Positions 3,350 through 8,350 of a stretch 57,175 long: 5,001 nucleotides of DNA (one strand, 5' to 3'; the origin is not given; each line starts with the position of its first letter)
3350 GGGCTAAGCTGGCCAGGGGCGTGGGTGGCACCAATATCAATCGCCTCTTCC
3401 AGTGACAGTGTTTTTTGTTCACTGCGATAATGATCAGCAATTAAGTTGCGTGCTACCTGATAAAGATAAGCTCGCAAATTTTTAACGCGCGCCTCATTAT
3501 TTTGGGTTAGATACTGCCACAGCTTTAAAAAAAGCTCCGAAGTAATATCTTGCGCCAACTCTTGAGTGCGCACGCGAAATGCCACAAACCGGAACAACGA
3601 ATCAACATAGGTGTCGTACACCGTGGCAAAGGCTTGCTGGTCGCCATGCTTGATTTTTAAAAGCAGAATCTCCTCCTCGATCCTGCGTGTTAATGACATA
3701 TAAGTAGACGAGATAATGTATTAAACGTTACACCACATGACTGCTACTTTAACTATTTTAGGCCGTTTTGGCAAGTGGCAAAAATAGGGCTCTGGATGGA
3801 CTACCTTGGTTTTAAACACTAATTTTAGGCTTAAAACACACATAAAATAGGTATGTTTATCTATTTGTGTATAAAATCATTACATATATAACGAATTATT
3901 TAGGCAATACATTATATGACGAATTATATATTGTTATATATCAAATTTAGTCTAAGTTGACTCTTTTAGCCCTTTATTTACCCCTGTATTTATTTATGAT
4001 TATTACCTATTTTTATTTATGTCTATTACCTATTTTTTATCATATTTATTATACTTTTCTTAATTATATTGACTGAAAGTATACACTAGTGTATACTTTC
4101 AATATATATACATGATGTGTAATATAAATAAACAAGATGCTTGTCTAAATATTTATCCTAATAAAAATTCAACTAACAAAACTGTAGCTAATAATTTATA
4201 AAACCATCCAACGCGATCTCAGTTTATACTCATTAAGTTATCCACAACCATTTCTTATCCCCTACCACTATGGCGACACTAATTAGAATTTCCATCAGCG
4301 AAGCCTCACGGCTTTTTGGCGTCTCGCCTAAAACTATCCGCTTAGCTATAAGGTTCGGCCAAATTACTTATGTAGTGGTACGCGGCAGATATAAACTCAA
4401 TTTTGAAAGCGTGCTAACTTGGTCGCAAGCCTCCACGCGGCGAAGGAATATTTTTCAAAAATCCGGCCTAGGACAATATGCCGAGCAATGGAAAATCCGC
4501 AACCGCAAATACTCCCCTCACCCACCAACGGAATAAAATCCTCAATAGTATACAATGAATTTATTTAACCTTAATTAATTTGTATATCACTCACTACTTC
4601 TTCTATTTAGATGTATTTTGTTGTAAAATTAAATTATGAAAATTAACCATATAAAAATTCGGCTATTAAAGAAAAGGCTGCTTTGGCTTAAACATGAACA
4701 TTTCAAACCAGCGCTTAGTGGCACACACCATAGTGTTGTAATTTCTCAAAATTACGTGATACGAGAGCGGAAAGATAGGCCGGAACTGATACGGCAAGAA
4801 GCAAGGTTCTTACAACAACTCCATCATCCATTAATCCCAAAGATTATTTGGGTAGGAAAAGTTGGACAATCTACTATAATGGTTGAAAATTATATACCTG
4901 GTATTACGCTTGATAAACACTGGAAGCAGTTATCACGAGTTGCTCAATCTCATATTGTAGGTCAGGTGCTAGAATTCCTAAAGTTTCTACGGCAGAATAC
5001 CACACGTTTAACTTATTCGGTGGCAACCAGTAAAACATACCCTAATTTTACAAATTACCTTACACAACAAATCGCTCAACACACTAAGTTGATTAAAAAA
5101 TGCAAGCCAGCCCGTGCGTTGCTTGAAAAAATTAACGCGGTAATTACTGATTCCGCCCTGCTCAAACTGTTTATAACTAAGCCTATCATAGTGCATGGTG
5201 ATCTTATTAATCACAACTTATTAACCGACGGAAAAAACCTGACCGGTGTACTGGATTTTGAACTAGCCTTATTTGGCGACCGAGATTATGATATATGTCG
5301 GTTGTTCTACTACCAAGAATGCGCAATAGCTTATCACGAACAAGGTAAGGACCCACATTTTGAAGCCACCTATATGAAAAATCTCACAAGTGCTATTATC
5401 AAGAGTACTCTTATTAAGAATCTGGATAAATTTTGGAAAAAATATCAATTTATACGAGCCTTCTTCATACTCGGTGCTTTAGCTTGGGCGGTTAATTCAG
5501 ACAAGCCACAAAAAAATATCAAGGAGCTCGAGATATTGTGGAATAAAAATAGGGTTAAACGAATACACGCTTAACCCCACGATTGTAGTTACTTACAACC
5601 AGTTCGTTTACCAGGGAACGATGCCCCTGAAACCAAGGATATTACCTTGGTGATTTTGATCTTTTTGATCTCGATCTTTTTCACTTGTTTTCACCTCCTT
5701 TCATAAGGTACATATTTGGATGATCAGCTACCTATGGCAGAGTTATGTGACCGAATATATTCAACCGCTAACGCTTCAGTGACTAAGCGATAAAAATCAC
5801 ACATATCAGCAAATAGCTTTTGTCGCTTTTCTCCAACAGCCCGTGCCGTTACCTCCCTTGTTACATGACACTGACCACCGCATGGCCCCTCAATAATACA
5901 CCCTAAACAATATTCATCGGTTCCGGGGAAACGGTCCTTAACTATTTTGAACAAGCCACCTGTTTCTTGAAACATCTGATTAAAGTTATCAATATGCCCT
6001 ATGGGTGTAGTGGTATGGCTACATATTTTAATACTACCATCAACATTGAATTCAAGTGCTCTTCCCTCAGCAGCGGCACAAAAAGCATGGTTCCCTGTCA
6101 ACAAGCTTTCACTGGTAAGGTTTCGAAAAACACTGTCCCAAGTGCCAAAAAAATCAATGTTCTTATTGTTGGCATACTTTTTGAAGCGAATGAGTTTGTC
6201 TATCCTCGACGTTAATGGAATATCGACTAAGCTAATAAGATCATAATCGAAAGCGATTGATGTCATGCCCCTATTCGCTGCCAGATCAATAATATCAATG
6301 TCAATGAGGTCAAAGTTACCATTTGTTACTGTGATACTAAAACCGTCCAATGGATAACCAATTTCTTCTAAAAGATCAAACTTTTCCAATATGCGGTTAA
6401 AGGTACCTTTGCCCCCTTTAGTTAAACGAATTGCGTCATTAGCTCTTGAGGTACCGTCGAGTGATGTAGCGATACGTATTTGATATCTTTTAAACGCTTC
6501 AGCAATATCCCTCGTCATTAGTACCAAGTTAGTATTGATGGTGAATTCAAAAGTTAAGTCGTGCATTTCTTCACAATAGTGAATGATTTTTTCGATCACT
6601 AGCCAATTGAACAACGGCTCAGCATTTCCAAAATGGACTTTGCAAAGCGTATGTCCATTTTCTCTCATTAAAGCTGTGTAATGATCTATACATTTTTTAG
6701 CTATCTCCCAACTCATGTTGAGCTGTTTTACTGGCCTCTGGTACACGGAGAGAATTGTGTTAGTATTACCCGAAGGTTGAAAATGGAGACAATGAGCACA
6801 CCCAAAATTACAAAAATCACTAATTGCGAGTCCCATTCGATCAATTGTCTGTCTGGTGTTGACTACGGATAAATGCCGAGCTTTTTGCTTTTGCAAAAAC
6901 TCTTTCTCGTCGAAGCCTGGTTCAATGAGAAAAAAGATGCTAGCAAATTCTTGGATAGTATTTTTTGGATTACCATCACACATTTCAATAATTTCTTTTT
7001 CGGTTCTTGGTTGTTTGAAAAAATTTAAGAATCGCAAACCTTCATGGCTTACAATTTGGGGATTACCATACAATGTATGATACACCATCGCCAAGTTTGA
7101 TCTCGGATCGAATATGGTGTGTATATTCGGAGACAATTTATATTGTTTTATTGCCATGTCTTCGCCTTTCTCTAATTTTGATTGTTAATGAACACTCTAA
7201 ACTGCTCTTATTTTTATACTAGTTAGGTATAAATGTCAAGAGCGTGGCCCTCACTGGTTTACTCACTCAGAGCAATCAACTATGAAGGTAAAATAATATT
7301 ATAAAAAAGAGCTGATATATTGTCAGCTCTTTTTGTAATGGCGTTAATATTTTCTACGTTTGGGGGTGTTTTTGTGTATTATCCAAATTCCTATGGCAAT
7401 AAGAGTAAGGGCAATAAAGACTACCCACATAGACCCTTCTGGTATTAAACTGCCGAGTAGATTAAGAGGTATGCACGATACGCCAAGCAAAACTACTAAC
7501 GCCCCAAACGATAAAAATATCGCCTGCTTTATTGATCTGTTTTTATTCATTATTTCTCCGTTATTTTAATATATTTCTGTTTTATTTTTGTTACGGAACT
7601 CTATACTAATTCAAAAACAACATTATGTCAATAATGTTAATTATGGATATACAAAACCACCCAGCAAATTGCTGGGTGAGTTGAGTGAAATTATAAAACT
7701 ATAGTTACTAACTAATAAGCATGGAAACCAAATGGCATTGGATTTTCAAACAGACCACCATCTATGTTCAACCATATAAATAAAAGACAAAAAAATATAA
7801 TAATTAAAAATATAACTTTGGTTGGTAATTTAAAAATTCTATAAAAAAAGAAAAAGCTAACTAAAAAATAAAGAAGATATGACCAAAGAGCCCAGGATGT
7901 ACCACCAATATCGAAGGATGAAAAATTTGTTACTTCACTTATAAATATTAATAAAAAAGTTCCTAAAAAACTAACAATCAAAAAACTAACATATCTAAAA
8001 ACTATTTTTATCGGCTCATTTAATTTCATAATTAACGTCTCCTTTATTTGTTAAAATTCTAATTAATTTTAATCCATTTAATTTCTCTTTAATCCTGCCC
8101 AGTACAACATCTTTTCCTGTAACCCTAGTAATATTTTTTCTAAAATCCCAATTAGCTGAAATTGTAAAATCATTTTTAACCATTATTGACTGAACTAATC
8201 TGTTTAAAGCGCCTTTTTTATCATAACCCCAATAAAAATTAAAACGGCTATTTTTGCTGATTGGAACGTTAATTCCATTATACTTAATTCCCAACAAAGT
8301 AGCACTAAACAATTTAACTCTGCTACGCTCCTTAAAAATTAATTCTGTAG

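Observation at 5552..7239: Self-contained RiPP-like operon: RRE-bearing radical SAM/SPASM maturase plus an unannotated SD-led 31-codon ORF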

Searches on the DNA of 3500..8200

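Call 69: search_rna_families(source=window, start=3500, end=8200, threshold=evalue, max_evalue=0.1)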
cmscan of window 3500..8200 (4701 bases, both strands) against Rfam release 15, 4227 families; matches with E-value up to 0.1: 0.
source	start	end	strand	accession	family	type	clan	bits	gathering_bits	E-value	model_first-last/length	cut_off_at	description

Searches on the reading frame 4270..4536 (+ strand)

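Call 6: search_protein_families(library=pfam, proteins=[window:4270-4536:+], max_evalue=0.01)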
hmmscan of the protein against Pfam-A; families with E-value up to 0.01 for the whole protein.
window:4270-4536:+ (88 aa): 3 families
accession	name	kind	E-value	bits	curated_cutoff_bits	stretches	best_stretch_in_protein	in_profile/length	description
PF00376.29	MerR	-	0.00012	22.2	28.2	1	8-24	1-17/38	MerR family regulatory protein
PF12728.13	HTH_17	-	0.00013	22.5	27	1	8-51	3-46/51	Helix-turn-helix domain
PF13518.12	HTH_28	-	0.0086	16.6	25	0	8-24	14-30/52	Helix-turn-helix domain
